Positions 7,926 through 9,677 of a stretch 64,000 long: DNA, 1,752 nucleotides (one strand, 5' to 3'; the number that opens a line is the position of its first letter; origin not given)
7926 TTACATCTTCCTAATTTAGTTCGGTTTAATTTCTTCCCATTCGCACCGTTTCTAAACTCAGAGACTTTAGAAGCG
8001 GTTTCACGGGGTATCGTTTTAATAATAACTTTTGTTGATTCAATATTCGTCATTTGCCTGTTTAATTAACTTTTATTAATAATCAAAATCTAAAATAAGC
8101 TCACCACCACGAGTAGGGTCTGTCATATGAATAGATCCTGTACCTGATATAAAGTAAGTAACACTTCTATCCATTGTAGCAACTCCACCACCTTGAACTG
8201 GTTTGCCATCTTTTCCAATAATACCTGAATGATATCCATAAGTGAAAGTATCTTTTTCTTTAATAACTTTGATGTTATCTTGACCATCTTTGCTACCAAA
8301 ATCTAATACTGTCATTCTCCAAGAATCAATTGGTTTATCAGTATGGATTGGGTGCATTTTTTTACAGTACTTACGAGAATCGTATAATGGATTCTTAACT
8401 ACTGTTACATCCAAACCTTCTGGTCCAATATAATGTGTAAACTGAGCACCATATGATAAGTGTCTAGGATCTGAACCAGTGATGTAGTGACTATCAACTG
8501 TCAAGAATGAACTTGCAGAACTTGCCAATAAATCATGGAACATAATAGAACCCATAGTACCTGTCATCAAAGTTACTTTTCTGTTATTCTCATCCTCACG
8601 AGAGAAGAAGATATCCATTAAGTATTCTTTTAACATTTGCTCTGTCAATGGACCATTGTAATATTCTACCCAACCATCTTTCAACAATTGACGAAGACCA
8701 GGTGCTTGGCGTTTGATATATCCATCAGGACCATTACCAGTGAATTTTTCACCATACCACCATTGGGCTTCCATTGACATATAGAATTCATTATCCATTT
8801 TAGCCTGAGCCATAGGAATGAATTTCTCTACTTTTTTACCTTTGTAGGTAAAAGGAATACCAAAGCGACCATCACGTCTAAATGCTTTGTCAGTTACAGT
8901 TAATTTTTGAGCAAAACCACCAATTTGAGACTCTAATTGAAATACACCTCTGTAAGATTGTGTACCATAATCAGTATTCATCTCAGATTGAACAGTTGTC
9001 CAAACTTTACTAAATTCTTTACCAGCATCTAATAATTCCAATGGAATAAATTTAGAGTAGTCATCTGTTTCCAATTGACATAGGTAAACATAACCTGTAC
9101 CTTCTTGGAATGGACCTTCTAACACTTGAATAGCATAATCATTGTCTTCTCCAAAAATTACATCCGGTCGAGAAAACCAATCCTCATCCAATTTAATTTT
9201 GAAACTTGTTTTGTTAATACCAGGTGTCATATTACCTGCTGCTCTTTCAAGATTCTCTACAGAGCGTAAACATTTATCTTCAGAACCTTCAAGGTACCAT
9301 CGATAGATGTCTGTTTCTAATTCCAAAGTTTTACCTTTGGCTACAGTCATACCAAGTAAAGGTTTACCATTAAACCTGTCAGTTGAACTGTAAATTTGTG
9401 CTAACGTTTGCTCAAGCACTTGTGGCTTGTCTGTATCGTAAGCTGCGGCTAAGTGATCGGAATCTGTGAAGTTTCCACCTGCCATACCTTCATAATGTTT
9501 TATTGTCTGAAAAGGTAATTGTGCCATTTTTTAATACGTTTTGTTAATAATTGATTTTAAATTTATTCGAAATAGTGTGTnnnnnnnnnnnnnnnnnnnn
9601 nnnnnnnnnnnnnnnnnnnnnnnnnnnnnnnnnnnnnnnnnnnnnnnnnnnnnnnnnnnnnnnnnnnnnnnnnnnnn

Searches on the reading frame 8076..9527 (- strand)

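Call 88: search_protein_families(library=phrogs, proteins=[window:8076-9527:-], max_evalue=0.00001)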
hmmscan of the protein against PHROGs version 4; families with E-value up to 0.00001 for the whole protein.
window:8076-9527:- (483 aa): 1 family
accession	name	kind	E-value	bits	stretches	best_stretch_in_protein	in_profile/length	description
phrog_11589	-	head and packaging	3.5e-72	244.5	1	17-479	18-492/495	major head protein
